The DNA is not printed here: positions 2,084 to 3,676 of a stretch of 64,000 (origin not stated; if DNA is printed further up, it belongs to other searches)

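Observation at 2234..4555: Two-gene module next to the phage recombinase: a DGQHR-like (DndB/ParB-fold) protein plus a catalytically degenerate integrase-like protein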

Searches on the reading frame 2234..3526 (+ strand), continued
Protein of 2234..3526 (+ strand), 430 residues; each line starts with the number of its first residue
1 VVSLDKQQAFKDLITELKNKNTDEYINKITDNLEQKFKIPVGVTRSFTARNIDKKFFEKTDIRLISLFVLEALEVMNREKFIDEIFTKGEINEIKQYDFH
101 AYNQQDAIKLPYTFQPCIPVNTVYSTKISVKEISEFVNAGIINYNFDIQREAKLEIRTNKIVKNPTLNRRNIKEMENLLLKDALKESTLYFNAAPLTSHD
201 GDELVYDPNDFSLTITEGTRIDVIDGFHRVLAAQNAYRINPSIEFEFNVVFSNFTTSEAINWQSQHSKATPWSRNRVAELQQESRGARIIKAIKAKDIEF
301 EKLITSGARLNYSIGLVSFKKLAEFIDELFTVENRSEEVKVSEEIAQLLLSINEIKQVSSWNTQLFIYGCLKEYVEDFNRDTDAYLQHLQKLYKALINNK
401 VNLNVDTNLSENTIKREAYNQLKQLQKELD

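Call 54: fold_search(model_id=the predicted structure, library=pdb)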
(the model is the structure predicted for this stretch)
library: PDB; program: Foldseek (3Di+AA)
matches with E <= 10: 86; with E <= 0.001: 0
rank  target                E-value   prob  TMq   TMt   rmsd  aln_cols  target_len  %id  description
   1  7bnr_A                5.9e-03  0.99  0.19  0.38  12.9       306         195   13  Crystal structure of a ParB Q52A mutant from Myxococcus xanthus bound to CTPyS (released 2021-09-08)
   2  7bnr_B                9.5e-03  0.97  0.19  0.37  13.0       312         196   13  Crystal structure of a ParB Q52A mutant from Myxococcus xanthus bound to CTPyS (released 2021-09-08)
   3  7ng0                  1.0e-02  0.98  0.18  0.36  12.8       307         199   13  Crystal structure of N- and C-terminally truncated Geobacillus thermoleovorans nucleoid occlusion protein Noc (released 2021-02-17)
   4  6sdk_A                2.0e-02  0.93  0.18  0.34  13.5       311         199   10  Crystal structure of bacterial ParB dimer bound to CDP (released 2019-10-23)
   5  7bnk_A                2.4e-02  0.92  0.19  0.36  13.1       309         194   13  Crystal structure of ParB from Myxococcus xanthus bound to CDP and Monothiophosphate (released 2021-09-08)
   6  7bm8_A                7.7e-02  0.98  0.19  0.40   6.2       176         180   12  Crystal structure of the C-terminally truncated chromosome-partitioning protein ParB from Caulobacter crescentus compl (released 2021-04-28)
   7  7o0n_A                8.1e-02  0.72  0.18  0.35  13.0       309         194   13  Crystal structure of a ParB E93A mutant from Myxococcus xanthus bound to CDP and monothiophosphate (released 2021-09-15)
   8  6sdk_B                8.5e-02  0.82  0.18  0.36  12.7       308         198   10  Crystal structure of bacterial ParB dimer bound to CDP (released 2019-10-23)
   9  6ryk_B                4.7e-01  0.54  0.16  0.42   8.5       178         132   10  Crystal structure of the ParB-like protein PadC (released 2020-01-22)
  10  6ryk_A                4.9e-01  0.54  0.17  0.43   8.1       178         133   10  Crystal structure of the ParB-like protein PadC (released 2020-01-22)
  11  1vz0_E                8.4e-01  0.13  0.13  0.26  18.8       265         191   13  Chromosome segregation protein Spo0J from Thermus thermophilus (released 2004-07-19)
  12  1vz0_C                9.7e-01  0.12  0.13  0.27  19.1       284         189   13  Chromosome segregation protein Spo0J from Thermus thermophilus (released 2004-07-19)
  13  1vz0_F                1.7e+00  0.10  0.13  0.27  19.2       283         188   13  Chromosome segregation protein Spo0J from Thermus thermophilus (released 2004-07-19)
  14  8rvl_5                1.8e+00  0.06  0.11  0.16  17.0       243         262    9  Proteasomal late precursor complex from pre1-1 (released 2024-09-11)
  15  1vz0_A                2.1e+00  0.08  0.13  0.27  19.2       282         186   13  Chromosome segregation protein Spo0J from Thermus thermophilus (released 2004-07-19)
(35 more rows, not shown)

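Call 79: find_encoding_contigs(protein=P0002, flank=6000, max_places=1)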
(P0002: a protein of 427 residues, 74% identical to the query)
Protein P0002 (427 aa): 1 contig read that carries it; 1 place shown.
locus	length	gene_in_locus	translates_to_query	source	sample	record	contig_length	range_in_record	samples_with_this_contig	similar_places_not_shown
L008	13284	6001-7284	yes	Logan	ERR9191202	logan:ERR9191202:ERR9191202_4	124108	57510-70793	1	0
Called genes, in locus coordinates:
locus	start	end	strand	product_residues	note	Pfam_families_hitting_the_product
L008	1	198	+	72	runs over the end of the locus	-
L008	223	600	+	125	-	-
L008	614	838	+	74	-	-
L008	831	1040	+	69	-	-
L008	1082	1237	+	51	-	-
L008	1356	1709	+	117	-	-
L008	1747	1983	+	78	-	-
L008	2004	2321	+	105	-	-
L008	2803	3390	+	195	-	PF07275:ArdA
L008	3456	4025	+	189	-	-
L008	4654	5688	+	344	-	PF00589:Phage_integrase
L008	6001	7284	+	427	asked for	-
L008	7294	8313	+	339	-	PF22822:MrpR_N_CB, PF22823:MrpR_C_cat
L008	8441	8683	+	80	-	-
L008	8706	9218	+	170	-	-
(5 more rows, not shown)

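Call 80: find_encoding_contigs(protein=P0014, flank=6000, max_places=1)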
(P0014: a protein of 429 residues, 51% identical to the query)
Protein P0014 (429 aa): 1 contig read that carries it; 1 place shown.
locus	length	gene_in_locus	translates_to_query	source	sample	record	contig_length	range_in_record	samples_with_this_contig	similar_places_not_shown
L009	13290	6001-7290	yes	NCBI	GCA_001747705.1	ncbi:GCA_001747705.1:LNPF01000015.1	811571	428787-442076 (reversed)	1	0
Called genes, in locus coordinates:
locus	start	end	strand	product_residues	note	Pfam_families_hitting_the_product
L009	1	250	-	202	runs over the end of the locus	PF01944:SpoIIM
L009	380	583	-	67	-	-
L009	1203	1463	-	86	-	-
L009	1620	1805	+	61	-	-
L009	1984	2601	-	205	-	PF11611:DUF4352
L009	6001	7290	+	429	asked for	-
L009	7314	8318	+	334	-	PF22822:MrpR_N_CB, PF22823:MrpR_C_cat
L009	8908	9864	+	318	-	PF13240:Zn_Ribbon_1 (weak)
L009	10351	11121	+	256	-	-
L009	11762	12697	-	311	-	PF08279:HTH_11, PF13280:WYL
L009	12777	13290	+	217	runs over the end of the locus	PF02525:Flavodoxin_2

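Call 81: find_encoding_contigs(protein=P0026, flank=6000, max_places=1)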
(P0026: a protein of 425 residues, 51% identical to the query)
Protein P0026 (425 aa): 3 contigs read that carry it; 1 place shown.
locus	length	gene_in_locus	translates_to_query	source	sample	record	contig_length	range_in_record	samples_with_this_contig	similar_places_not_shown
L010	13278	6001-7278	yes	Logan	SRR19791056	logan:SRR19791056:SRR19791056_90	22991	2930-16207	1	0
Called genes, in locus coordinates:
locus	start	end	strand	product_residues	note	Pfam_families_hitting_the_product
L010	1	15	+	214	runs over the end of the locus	PF00149:Metallophos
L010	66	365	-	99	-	-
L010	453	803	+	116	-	PF01022:HTH_5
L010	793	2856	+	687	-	PF00403:HMA, PF00122:E1-E2_ATPase, PF00702:Hydrolase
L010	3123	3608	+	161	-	PF13302:Acetyltransf_3, PF00583:Acetyltransf_1 (weak)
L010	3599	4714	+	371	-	PF01266:DAO (faint), PF01494:FAD_binding_3, PF07992:Pyr_redox_2 (weak), PF13450:NAD_binding_8 (weak)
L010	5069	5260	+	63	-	-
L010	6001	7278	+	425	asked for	-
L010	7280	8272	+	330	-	PF22822:MrpR_N_CB, PF22823:MrpR_C_cat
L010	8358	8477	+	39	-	-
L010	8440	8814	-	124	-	-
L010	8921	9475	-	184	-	PF14595:Thioredoxin_9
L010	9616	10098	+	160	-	-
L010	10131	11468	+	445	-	PF02073:Peptidase_M29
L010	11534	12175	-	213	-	PF00702:Hydrolase, PF08282:Hydrolase_3 (faint), PF12710:HAD, PF13419:HAD_2, PF13242:Hydrolase_like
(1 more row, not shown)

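Call 82: find_encoding_contigs(protein=P0029, flank=6000, max_places=1)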
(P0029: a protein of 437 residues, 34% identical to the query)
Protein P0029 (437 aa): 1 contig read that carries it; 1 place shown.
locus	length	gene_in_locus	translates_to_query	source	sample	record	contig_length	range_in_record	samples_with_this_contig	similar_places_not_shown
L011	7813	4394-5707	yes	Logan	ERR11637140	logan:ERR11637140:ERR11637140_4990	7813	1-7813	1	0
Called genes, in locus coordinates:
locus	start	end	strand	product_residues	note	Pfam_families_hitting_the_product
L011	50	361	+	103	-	-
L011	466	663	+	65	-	-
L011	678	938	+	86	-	-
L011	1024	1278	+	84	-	-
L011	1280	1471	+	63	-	-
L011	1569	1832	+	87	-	-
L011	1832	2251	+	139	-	-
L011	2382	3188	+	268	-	PF08784:RPA_C (faint), PF13412:HTH_24 (faint)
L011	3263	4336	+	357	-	PF00589:Phage_integrase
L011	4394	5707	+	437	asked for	PF14072:DndB (weak)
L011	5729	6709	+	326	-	PF22822:MrpR_N_CB, PF22823:MrpR_C_cat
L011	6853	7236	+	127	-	-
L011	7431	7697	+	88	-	-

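Call 83: find_related_loci(query=A1, collection=genome_contigs, flank=8000)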
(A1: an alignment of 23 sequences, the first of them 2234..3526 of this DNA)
Query A1 (430 aa) in genome_contigs; peptide patterns used: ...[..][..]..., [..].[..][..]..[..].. (x = any residue, [..] = any of these).
102 stretches matched a pattern; 16 encode a relative of the query (tblastn E <= 1e-3); 16 distinct loci.
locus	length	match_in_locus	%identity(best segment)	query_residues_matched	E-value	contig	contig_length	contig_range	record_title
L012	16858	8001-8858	41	61-343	2e-58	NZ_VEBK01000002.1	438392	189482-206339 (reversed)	Bacillus sp. FJAT-22090 strain DE0292 NODE_2_length_438392_cov_42.562381, whole genome shotgun sequence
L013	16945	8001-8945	31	26-342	1e-38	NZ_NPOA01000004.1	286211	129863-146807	Virgibacillus profundi strain P3-H5 NODE_4_length_286211_cov_113.023, whole genome shotgun sequence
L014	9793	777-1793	29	54-377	2e-33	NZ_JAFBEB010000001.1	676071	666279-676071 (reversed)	Brevibacillus fulvus strain DSM 25523 Ga0454042_01, whole genome shotgun sequence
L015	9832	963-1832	30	57-347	2e-33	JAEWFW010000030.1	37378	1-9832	MAG: Bacillota bacterium isolate OH_PBlB_198 k127_665878, whole genome shotgun sequence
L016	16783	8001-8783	34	86-349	2e-32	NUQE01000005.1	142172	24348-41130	Bacillus pseudomycoides strain AFS041167 AFS041167_107_H6_Contig14_140523, whole genome shotgun sequence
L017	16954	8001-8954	28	28-342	6e-29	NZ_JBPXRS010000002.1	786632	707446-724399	Metabacillus sp. Hm71 Hm71_ctg002, whole genome shotgun sequence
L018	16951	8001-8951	30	26-342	2e-28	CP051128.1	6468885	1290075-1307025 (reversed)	Priestia megaterium strain S2 chromosome, complete genome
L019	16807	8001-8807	30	84-349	9e-28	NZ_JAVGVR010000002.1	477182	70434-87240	Bacillus salipaludis strain PS3-36 contig_2, whole genome shotgun sequence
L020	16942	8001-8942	31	26-339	2e-27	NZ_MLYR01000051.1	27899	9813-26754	Bacillus sp. MUM 116, whole genome shotgun sequence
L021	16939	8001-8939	28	28-343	4e-24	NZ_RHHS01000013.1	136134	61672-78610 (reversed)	Brevibacillus gelatini strain DSM 100115 contig_13, whole genome shotgun sequence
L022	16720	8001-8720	29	106-343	2e-23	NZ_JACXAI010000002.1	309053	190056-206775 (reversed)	Metabacillus arenae strain IB182487 Contig_2, whole genome shotgun sequence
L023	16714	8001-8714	25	104-342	2e-15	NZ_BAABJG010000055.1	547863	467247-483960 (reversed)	Paenibacillus vulneris strain JCM 18268 sequence55, whole genome shotgun sequence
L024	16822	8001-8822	25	66-330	5e-15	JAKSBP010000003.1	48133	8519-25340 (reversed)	MAG: Clostridia bacterium isolate MAG.191 k141_158363, whole genome shotgun sequence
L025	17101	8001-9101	21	22-401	1e-10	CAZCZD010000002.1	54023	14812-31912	MAG TPA_asm: uncultured Candidatus Saccharibacteria bacterium isolate binchicken_co353_516 genome assembly, contig: NODE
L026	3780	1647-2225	25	73-274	3e-10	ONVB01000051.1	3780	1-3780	uncultured Clostridiales bacterium isolate RUG655 genome assembly, contig: k87_3321169, whole genome shotgun sequence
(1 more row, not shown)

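Call 87: search_protein_families(library=pfam, proteins=[L001:5686-7068:+, L003:5680-7026:+, L002:5998-7281:+, P0011, P0019, P0029], max_evalue=0.1)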
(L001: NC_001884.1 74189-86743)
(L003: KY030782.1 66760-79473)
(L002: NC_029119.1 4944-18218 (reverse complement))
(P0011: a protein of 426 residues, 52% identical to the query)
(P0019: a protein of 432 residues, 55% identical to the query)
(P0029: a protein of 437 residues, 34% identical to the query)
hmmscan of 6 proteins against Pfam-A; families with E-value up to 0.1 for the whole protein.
L001:5686-7068:+ (460 aa): 1 family
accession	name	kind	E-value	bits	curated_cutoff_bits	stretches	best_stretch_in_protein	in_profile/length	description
PF14072.11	DndB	-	7.1e-16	58.6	29.1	1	133-457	21-332/338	DNA-sulfur modification-associated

L003:5680-7026:+ (448 aa): 1 family
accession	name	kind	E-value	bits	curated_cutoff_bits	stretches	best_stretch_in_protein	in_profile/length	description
PF14072.11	DndB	-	3.1e-11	43.4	29.1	1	120-413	6-301/338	DNA-sulfur modification-associated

L002:5998-7281:+ (427 aa): 1 family
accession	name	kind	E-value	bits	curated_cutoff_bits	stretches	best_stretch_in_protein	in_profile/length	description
PF14072.11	DndB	-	8.1e-06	25.6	29.1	1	164-345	43-231/338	DNA-sulfur modification-associated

P0011 (426 aa): 1 family
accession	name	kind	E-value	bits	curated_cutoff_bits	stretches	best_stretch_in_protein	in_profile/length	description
PF14072.11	DndB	-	8.1e-06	25.6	29.1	1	163-344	43-231/338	DNA-sulfur modification-associated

P0019 (432 aa): 2 families
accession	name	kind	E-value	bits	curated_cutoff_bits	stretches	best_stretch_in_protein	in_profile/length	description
PF14072.11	DndB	-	1.5e-05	24.7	29.1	1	143-336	38-222/338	DNA-sulfur modification-associated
PF21117.3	MRB1590_C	-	0.047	14.8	27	0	362-415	29-81/102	MRB1590 C-terminal domain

P0029 (437 aa): 1 family
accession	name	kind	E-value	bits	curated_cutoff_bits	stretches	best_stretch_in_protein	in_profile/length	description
PF14072.11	DndB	-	2.1e-06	27.5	29.1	1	112-291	9-180/338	DNA-sulfur modification-associated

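Call 88: search_protein_families(library=pfam, proteins=[L001:7092-8069:+, L003:7045-8016:+, L002:7293-8297:+], max_evalue=0.1)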
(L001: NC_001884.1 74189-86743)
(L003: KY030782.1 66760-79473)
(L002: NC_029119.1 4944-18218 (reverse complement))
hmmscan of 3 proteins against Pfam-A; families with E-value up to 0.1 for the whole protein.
L001:7092-8069:+ (325 aa): 2 families
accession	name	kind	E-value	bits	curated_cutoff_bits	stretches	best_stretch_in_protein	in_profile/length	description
PF22823.1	MrpR_C_cat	-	6.7e-146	483.9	27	1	108-320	1-213/213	MrpR, C-terminal catalytic domain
PF22822.1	MrpR_N_CB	-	6.3e-23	81.7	27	1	1-78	1-78/79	MrpR, N-terminal core-binding domain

L003:7045-8016:+ (323 aa): 5 families
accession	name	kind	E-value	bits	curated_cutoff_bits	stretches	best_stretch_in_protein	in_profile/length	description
PF22823.1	MrpR_C_cat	-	3.7e-24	86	27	1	115-316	3-208/213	MrpR, C-terminal catalytic domain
PF22822.1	MrpR_N_CB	-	3.3e-15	57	27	1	4-82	1-78/79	MrpR, N-terminal core-binding domain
PF25191.1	DUF7832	-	0.014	16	27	1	70-143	22-94/115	Domain of unknown function (DUF7832)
PF13274.11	SocA_Panacea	-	0.015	16.6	25.7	1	79-156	25-108/113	Antitoxin SocA-like, Panacea domain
PF14598.12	PAS_11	-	0.049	14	25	0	140-194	22-75/109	PAS domain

L002:7293-8297:+ (334 aa): 4 families
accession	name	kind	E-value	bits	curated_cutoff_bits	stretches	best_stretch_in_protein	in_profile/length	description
PF22822.1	MrpR_N_CB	-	3.6e-22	79.3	27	1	3-81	1-79/79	MrpR, N-terminal core-binding domain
PF22823.1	MrpR_C_cat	-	0.00013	22.1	27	1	126-309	16-191/213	MrpR, C-terminal catalytic domain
PF14096.11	DUF4274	-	0.0097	16.3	27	1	116-155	18-54/76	Domain of unknown function (DUF4274)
PF24599.1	DUF7621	-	0.071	13.5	27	0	271-293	38-60/79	Family of unknown function (DUF7621)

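Call 109: fold_search(model_id=the predicted structure, library=viral)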
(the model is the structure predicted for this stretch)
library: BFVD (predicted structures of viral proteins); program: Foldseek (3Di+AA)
matches with E <= 10: 130; with E <= 0.001: 11
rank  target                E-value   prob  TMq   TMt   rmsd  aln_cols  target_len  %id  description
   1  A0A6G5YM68            1.4e-15  1.00  0.36  0.38  12.1       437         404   19  (no name in the UniProt tables at hand)
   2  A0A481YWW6            2.4e-06  1.00  0.25  0.38  19.2       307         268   14  DNA-sulfur modification-associated protein [Marseillevirus LCMAC202]
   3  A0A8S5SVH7            4.8e-05  0.99  0.21  0.15  17.8       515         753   13  DUF262 domain-containing protein [Siphoviridae sp. ctqPo10]
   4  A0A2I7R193            5.6e-05  1.00  0.24  0.28  19.5       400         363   11  (no name in the UniProt tables at hand)
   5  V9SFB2                7.1e-05  1.00  0.21  0.28  17.6       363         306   12  Putative nuclease [Tunisvirus fontaine2]
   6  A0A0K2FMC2            1.1e-04  1.00  0.22  0.21  17.3       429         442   13  (no name in the UniProt tables at hand)
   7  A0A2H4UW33            1.2e-04  1.00  0.24  0.25  15.5       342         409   15  HNHc domain-containing protein [Bodo saltans virus]
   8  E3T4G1                1.5e-04  1.00  0.22  0.28  20.2       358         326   14  Uncharacterized protein [Cafeteria roenbergensis virus (strain BV-PW1)]
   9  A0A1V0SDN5            2.2e-04  1.00  0.22  0.24  18.3       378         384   13  GmrSD restriction endonucleases N-terminal domain-containing protein [Indivirus ILV1]
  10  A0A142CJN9            3.1e-04  1.00  0.24  0.30  15.3       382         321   13  (no name in the UniProt tables at hand)
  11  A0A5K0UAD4            3.9e-04  1.00  0.22  0.19  18.7       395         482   12  GmrSD restriction endonucleases N-terminal domain-containing protein [Yasminevirus sp. GU-2018]
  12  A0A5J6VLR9            1.1e-03  1.00  0.24  0.28  18.9       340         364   14  HNH endonuclease 5 domain-containing protein [Megaviridae environmental sample]
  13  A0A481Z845            1.2e-03  1.00  0.23  0.34  12.6       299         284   11  DNA-sulfur modification-associated protein [Pithovirus LCPAC304]
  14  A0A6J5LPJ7            1.3e-03  1.00  0.25  0.32  11.0       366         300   10  Uncharacterized protein [uncultured Caudovirales phage]
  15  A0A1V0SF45            2.7e-03  0.97  0.21  0.24  18.9       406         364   10  GmrSD restriction endonucleases N-terminal domain-containing protein [Hokovirus HKV1]
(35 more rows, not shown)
